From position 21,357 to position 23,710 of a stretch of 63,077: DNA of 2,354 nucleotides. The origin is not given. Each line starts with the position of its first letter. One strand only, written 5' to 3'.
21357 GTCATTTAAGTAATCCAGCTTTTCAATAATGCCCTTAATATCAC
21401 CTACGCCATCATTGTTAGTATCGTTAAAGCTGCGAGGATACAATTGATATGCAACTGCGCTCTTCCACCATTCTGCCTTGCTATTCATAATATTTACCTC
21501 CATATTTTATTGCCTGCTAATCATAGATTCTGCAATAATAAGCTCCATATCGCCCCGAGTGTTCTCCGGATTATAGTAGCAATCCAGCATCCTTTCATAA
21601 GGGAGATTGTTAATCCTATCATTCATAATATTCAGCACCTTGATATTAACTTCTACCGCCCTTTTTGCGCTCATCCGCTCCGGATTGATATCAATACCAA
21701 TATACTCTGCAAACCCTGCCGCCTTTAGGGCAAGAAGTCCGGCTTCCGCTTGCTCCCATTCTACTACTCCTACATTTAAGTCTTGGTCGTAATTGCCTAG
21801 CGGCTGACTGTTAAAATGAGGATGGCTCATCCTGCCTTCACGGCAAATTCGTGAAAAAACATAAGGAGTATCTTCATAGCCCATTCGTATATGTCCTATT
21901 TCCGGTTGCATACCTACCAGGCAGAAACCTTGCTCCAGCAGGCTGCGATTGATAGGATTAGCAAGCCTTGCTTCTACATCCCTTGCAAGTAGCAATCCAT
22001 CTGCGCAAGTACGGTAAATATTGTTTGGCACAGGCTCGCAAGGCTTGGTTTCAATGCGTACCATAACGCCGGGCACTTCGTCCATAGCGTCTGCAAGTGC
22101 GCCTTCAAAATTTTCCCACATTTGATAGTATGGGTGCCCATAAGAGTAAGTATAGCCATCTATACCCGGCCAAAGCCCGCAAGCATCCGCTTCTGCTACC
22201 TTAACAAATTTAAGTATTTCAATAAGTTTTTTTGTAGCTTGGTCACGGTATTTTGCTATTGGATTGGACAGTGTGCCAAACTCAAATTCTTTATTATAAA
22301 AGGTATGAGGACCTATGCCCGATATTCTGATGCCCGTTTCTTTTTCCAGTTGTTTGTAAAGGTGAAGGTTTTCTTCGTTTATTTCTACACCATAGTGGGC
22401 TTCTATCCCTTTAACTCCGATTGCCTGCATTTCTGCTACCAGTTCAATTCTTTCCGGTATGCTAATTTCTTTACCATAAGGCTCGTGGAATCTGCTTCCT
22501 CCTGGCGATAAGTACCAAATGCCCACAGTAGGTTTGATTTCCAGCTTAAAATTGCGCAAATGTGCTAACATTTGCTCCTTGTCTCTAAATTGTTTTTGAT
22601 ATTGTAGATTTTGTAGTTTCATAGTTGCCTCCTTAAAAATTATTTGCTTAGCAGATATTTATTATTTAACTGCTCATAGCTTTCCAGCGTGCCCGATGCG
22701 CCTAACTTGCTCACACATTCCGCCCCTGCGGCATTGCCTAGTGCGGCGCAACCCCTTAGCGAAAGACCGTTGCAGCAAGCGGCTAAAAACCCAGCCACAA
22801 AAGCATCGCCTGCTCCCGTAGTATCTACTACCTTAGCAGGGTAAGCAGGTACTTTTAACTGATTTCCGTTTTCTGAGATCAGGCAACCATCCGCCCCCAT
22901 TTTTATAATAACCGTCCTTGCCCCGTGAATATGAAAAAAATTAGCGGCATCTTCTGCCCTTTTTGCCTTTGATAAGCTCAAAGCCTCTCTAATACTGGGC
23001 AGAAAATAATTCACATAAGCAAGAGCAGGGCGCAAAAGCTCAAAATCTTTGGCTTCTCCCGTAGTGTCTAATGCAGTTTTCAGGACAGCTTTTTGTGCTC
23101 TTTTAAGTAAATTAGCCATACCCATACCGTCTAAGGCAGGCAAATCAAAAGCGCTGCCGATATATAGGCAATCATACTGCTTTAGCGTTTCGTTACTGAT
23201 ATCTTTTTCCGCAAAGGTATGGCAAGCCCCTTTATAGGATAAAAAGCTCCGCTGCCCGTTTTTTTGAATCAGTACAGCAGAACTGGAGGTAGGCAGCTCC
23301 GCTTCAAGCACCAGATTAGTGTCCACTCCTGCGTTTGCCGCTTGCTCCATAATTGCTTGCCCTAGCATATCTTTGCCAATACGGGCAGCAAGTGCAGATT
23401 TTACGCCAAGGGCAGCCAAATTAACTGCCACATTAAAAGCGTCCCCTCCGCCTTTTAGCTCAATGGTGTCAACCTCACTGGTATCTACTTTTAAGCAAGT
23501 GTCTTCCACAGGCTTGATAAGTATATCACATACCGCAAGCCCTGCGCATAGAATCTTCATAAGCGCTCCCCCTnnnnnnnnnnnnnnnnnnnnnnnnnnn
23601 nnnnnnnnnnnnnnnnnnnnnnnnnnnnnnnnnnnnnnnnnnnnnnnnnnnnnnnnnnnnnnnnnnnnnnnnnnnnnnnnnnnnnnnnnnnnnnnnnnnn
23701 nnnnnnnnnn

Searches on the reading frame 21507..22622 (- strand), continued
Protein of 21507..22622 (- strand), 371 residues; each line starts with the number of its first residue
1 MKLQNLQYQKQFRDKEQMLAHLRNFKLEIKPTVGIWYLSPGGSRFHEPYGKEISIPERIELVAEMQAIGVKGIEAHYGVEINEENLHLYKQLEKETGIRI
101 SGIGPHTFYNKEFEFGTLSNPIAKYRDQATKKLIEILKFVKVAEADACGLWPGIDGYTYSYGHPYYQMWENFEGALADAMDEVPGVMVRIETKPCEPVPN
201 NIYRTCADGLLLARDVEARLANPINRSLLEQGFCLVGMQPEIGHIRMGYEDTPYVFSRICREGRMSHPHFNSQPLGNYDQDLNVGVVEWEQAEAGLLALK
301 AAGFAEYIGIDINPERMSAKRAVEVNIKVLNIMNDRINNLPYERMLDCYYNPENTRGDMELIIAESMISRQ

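Call 43: find_related_loci(query=A1, collection=metagenome_contigs, flank=10000)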
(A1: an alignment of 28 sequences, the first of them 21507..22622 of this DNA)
Query A1 (371 aa) in metagenome_contigs; peptide patterns used: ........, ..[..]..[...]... (x = any residue, [..] = any of these).
600 stretches matched a pattern (row limit reached: there are more); 588 encode a relative of the query (tblastn E <= 1e-3); the best 80 are kept; 80 distinct loci.
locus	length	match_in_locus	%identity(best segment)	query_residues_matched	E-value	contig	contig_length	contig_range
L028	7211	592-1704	98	1-371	0e+0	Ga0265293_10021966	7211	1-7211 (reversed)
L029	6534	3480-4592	92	1-371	0e+0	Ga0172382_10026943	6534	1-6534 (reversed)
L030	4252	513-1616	76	1-368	0e+0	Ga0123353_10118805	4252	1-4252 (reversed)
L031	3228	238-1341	75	1-368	0e+0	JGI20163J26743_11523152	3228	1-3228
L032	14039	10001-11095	74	3-367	0e+0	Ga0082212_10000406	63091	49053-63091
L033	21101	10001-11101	72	1-367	0e+0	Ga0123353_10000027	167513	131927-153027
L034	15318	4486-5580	74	3-367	0e+0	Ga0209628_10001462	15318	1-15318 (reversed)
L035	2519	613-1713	72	1-367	0e+0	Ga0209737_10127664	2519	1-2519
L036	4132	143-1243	72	1-367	0e+0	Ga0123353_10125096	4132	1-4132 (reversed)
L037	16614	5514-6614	72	1-367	0e+0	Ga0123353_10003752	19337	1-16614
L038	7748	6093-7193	71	1-367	0e+0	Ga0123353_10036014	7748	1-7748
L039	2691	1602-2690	73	1-363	0e+0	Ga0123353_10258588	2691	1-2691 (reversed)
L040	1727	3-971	76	45-367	0e+0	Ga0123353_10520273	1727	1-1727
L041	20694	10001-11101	65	1-367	1e-167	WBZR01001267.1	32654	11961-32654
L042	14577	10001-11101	65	1-367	2e-166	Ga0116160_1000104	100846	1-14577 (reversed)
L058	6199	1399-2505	61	2-370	6e-159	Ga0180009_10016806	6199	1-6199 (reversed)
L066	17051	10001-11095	59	3-367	1e-154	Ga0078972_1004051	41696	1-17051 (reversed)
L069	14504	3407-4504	60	2-367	4e-154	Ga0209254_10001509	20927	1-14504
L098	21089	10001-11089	60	5-367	2e-151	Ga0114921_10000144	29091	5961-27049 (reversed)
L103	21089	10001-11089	61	5-367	6e-151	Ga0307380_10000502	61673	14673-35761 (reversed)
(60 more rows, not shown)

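Call 47: search_protein_families(library=ncbifam, proteins=[L098:15252-16775:+, L069:2179-3267:+, L058:18-1145:+, L103:11139-12257:+, L066:11107-12357:+], max_evalue=1e-10)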
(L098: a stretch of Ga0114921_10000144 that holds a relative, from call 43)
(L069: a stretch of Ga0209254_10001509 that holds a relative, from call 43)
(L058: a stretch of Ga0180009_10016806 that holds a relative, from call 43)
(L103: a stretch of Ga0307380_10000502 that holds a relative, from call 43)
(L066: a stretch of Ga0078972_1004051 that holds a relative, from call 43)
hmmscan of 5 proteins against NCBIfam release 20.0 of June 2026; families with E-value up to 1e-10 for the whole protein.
L098:15252-16775:+ (507 aa): 12 families
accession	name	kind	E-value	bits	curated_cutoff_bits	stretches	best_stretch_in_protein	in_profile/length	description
TIGR01312.1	XylB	equivalog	5.5e-174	579.2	380.25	1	5-495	1-481/481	xylulokinase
NF011601.0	PRK15027.1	equivalog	6.7e-116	387.5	912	1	5-498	3-480/484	xylulokinase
TIGR01314.1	gntK_FGGY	equivalog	2.7e-90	303.3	648.55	1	4-503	2-499/505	gluconokinase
NF008187.0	PRK10939.1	equivalog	1.3e-72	245.1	528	1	1-497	3-503/521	autoinducer-2 kinase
TIGR01311.1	glycerol_kin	equivalog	5.7e-70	236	590.35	1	3-484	2-481/496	glycerol kinase GlpK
NF000756.0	PRK00047.1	subfamily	2.2e-67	227.5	498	1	2-481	5-480/502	glycerol kinase GlpK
NF003154.0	PRK04123.1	equivalog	1.5e-52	179.1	428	1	2-497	4-537/554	ribulokinase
TIGR01315.1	5C_CHO_kinase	subfamily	6e-45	154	408.7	1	3-496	1-536/541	FGGY family pentulose kinase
TIGR02628.1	fuculo_kin_coli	equivalog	3.3e-40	138.4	470.9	1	4-464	3-453/465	L-fuculokinase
TIGR01234.1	L-ribulokinase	equivalog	9e-38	130.3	583.25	1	3-495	2-528/536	ribulokinase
TIGR02627.1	rhamnulo_kin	equivalog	1.4e-16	60.2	527.95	1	39-212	33-208/454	rhamnulokinase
NF007925.0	PRK10640.1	equivalog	3.5e-15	55.4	639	1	2-205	4-207/489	rhamnulokinase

L069:2179-3267:+ (362 aa): 19 families
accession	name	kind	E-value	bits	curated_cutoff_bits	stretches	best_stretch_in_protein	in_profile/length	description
NF041097.1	keto_inos_dh_IolM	equivalog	1.8e-54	184.9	450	1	4-354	28-385/389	scyllo-inosose 3-dehydrogenase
TIGR00692.1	tdh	equivalog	1.1e-45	156.1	458.35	1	14-348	9-330/340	L-threonine 3-dehydrogenase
NF007489.0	PRK10083.1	equivalog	1.8e-44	152.1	376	1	5-361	1-338/339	Zn-dependent oxidoreductase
NF003808.0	PRK05396.1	equivalog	6.7e-43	146.9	380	1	12-348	9-330/341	L-threonine 3-dehydrogenase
NF007375.0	PRK09880.1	equivalog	1e-34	119.9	469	1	29-358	28-341/344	L-idonate 5-dehydrogenase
NF007642.0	PRK10309.1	equivalog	5.1e-33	114.7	550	1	5-351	1-338/347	galactitol-1-phosphate 5-dehydrogenase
TIGR03989.1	Rxyl_3153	subfamily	2.1e-32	112.8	440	2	124-347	137-359/370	NDMA-dependent alcohol dehydrogenase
NF006940.0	PRK09422.1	equivalog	2.4e-32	112.3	344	1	5-295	1-275/338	alcohol dehydrogenase AdhP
TIGR03201.1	dearomat_had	equivalog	2.6e-32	112.3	338.65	1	15-342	10-332/349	6-hydroxycyclohex-1-ene-1-carbonyl-CoA dehydrogenase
TIGR03451.1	mycoS_dep_FDH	equivalog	1.9e-29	102.6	512.9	2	168-347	173-347/358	S-(hydroxymethyl)mycothiol dehydrogenase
NF010344.0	PRK13771.1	subfamily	4.6e-27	94.9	349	1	5-225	1-213/334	putative alcohol dehydrogenase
NF041172.1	AcrlCoa_red_Thmprot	equivalog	1.6e-25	89.8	500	1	5-348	1-323/334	acryloyl-CoA reductase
NF047908.1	AldhRedAhr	equivalog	1.5e-22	80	470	1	14-230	14-222/335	NADPH-dependent aldehyde reductase Ahr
TIGR03366.1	HpnZ_proposed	hypoth_equivalog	2.3e-20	73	328.1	1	25-281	2-254/315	putative phosphonate catabolism associated alcohol dehydrogenase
TIGR02818.1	adh_III_F_hyde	equivalog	4.1e-17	62.3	543.95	0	6-118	3-109/368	S-(hydroxymethyl)glutathione dehydrogenase/class III alcohol dehydrogenase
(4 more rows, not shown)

L058:18-1145:+ (375 aa): 6 families
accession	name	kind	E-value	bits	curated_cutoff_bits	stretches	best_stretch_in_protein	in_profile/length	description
NF052479.1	LevoglcsnDh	equivalog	1.2e-86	290.8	650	1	1-371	1-386/386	levoglucosan dehydrogenase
TIGR04380.1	myo_inos_iolG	equivalog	2.5e-37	128.5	355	1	3-370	1-330/330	inositol 2-dehydrogenase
NF040723.1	UDP-GlcNAcDh_Arch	equivalog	4.2e-22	79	450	1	4-278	1-242/302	UDP-N-acetylglucosamine 3-dehydrogenase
NF041392.1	XylDh_Gfo6_Halo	equivalog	4.5e-20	71.8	350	1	66-275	78-277/350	D-xylose 1-dehydrogenase Gfo6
NF008607.0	PRK11579.1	subfamily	4.6e-14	52.2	330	1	32-204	25-194/346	oxidoreductase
NF058563.1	BT_2159_fam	equivalog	1.1e-11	44.4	650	1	5-199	2-183/350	disaccharide 3-dehydrogenase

L103:11139-12257:+ (372 aa): 6 families
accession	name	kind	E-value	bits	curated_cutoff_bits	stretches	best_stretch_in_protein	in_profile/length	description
NF040723.1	UDP-GlcNAcDh_Arch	equivalog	4.4e-22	79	450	1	6-150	1-144/302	UDP-N-acetylglucosamine 3-dehydrogenase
TIGR04380.1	myo_inos_iolG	equivalog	4.3e-21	75.1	355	1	5-153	1-151/330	inositol 2-dehydrogenase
NF052479.1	LevoglcsnDh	equivalog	1.4e-18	66.8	650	1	34-158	41-165/386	levoglucosan dehydrogenase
NF008607.0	PRK11579.1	subfamily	1.4e-15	57.1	330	1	4-152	3-150/346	oxidoreductase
NF052679.1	InsChiInosDhIolG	equivalog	9.1e-15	54.5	540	1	6-156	3-157/343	bifunctional inositol 2-dehydrogenase/D-chiro-inositol 1-dehydrogenase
NF041392.1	XylDh_Gfo6_Halo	equivalog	6.7e-14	51.4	350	1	3-160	14-176/350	D-xylose 1-dehydrogenase Gfo6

L066:11107-12357:+ (416 aa): 1 family
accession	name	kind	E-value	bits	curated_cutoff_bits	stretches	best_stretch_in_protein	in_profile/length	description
NF040654.1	MtaA_Meth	equivalog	3.3e-13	49.3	400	1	191-411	124-332/337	methylcobamide:CoM methyltransferase MtaA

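Call 64: search_protein_families(library=pfam, proteins=[L034:1-1323:+, L034:1316-2338:+, L034:2380-3429:+, L034:5617-6711:+, L034:6754-7779:+, L034:7716-9191:+, L034:12605-14863:+, L032:11184-13229:+, L030:2497-3738:+, L031:1422-2708:+])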
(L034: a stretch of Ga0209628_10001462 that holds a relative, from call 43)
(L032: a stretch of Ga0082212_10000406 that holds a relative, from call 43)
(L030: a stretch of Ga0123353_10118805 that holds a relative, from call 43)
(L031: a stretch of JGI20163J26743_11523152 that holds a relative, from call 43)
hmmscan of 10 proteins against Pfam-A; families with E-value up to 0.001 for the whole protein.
L034:1-1323:+ (440 aa): 0 families

L034:1316-2338:+ (340 aa): 1 family
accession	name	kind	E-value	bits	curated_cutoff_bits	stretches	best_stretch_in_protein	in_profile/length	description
PF01208.23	URO-D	-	2.4e-15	56.9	23.9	1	140-299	154-312/346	Uroporphyrinogen decarboxylase (URO-D)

L034:2380-3429:+ (349 aa): 3 families
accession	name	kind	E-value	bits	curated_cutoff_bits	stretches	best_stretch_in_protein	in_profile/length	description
PF01408.29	GFO_IDH_MocA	-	1.5e-24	87.5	24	1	6-124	1-118/120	Oxidoreductase family, NAD-binding Rossmann fold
PF22725.1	GFO_IDH_MocA_C3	-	2.5e-16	60.2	27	1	134-278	1-123/124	GFO/IDH/MocA C-terminal domain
PF02894.22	GFO_IDH_MocA_C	-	1.5e-14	54.8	22.9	1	183-346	35-211/218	Oxidoreductase family, C-terminal alpha/beta domain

L034:5617-6711:+ (364 aa): 1 family
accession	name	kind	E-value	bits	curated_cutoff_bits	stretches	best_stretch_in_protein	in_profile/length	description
PF01208.23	URO-D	-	5.4e-16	59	23.9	1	107-350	94-337/346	Uroporphyrinogen decarboxylase (URO-D)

L034:6754-7779:+ (341 aa): 1 family
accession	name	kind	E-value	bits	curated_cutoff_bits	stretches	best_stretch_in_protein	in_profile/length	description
PF01208.23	URO-D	-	5.5e-11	42.5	23.9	1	152-337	160-342/346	Uroporphyrinogen decarboxylase (URO-D)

L034:7716-9191:+ (491 aa): 0 families

L034:12605-14863:+ (752 aa): 2 families
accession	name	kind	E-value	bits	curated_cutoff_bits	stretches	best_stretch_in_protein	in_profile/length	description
PF01074.27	Glyco_hydro_38N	-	4e-09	36.7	25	1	56-176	19-143/270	Glycosyl hydrolases family 38 N-terminal domain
PF03065.20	Glyco_hydro_57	-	1.1e-07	31.9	21.2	1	44-175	44-170/291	Glycosyl hydrolase family 57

L032:11184-13229:+ (681 aa): 1 family
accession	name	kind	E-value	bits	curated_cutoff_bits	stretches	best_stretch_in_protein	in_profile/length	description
PF00754.31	F5_F8_type_C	-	1.8e-05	25.3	28.2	0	93-133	16-52/127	F5/8 type C domain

L030:2497-3738:+ (413 aa): 1 family
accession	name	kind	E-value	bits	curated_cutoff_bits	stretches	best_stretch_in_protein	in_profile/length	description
PF01208.23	URO-D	-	1e-05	25.2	23.9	0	34-225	8-193/346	Uroporphyrinogen decarboxylase (URO-D)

L031:1422-2708:+ (428 aa): 1 family
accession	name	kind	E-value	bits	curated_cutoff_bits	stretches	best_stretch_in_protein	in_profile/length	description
PF01208.23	URO-D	-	6.3e-16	58.8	23.9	1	230-427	161-345/346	Uroporphyrinogen decarboxylase (URO-D)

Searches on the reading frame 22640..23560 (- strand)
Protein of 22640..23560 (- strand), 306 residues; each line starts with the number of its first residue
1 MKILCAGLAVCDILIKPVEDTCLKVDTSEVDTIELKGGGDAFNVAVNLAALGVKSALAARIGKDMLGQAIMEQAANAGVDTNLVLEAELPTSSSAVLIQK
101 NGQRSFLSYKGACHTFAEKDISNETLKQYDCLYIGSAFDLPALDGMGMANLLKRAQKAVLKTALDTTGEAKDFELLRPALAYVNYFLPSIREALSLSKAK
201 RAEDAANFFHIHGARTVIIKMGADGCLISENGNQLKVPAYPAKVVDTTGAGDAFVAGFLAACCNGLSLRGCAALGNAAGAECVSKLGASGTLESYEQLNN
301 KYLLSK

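Call 9: search_protein_families(library=pfam, proteins=[window:22640-23560:-])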
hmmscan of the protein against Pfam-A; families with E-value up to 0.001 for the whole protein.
window:22640-23560:- (306 aa): 1 family
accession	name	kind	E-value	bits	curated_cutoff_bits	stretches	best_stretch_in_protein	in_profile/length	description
PF00294.29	PfkB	-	1.8e-57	195.4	25.8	1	3-292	4-299/302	pfkB family carbohydrate kinase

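Call 11: search_protein_families(library=ncbifam, proteins=[window:22640-23560:-], max_evalue=0.00001)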
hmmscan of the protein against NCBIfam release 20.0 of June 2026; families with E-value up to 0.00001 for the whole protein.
window:22640-23560:- (306 aa): 24 families
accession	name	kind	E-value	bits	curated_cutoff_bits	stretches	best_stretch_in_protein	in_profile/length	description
TIGR02152.1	D_ribokin_bact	equivalog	4.2e-36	124.8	299.65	1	18-298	15-296/298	ribokinase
NF053626.1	RibKinHalex1628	equivalog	7.5e-33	114.3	330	1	2-292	3-282/293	ATP-dependent ribose-1-phosphate kinase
TIGR04382.1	myo_inos_iolC_N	equivalog_domain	8.2e-33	114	300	1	28-299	24-306/309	5-dehydro-2-deoxygluconokinase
NF007321.0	PRK09813.1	equivalog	1.7e-26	93.2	247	1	37-288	23-260/261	fructoselysine 6-kinase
NF008353.0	PRK11142.1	equivalog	4.2e-26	92.2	341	1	32-296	33-297/307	ribokinase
NF006957.1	PRK09434.1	equivalog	5.5e-24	85.2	450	2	179-288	176-292/302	fructokinase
NF049991.1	TagKinase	equivalog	1e-22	80.4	420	1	48-299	51-312/321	tagatose kinase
TIGR02198.1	rfaE_dom_I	equivalog_domain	1.3e-22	80.3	345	1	30-290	40-304/315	D-glycero-beta-D-manno-heptose-7-phosphate kinase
TIGR03168.1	1-PFK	subfamily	4.9e-22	78.2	216.4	1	30-300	27-300/305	hexose kinase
NF041134.1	R1P_kin_Thcocales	equivalog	7.6e-21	74.8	500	1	37-299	36-279/291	ADP-dependent ribose-1-phosphate kinase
TIGR03828.1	pfkB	equivalog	1e-20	74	292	1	29-299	26-299/305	1-phosphofructokinase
NF008454.0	PRK11316.1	equivalog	1.6e-19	69.9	521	1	28-291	41-303/475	bifunctional D-glycero-beta-D-manno-heptose-7-phosphate kinase/D-glycero-beta-D-manno-heptose 1-phosphate adenylyltransferase HldE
NF052444.1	DhDoxglucKinKdgK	equivalog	1.8e-19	70.3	400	1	29-288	16-295/303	2-dehydro-3-deoxygluconokinase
NF041332.1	KDG_KDGal_kin_Halo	equivalog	2.3e-19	70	440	1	29-280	24-289/320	bifunctional 2-dehydro-3-deoxygluconokinase/2-dehydro-3-deoxygalactonokinase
NF041320.1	pfkB_Halo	equivalog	3.7e-19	69.2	400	1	30-289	29-283/302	1-phosphofructokinase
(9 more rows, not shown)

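Call 32: search_solved_structures(query=window:22640-23560:-, max_evalue=1e-15)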
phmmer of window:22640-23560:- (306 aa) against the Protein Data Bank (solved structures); distinct sequences matched with E-value up to 1e-15: 14.
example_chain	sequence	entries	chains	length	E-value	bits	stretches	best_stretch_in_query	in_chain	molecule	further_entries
3h49_A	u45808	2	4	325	6.4e-45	157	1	2-293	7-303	Ribokinase | Uncharacterized sugar kinase ydjH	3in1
3ubo_A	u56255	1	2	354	5.3e-22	81.8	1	37-288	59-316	adenosine kinase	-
1tyy_A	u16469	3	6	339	2.4e-20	76.4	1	37-300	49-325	putative sugar kinase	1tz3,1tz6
6znx_A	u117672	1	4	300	3.5e-20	75.8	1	35-293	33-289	Ribokinase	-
8cqx_A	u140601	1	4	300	4.8e-20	75.4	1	35-293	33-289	Ribokinase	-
3hj6_A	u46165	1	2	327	5.5e-20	75.2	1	37-302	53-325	Fructokinase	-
4du5_A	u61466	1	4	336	1.5e-19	73.8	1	36-299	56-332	PfkB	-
3ry7_A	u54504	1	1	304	1.8e-19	73.5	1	34-299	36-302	Ribokinase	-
3ewm_A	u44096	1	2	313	2.6e-19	72.9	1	26-298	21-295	Uncharacterized sugar kinase PH1459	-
1vm7_A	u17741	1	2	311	4.8e-19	72.1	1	7-298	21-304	ribokinase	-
4e3a_A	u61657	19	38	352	1.7e-18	70.3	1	37-288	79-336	sugar kinase protein | Probable sugar kinase protein | sugar kinase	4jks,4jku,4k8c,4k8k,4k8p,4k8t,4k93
3gbu_A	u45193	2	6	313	8.9e-18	67.9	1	26-298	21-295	Uncharacterized sugar kinase PH1459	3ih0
3iq0_A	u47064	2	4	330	1.5e-17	67.2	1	48-288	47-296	putative Ribokinase II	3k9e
5zwy_A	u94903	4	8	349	3e-16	62.9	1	37-287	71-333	Ribokinase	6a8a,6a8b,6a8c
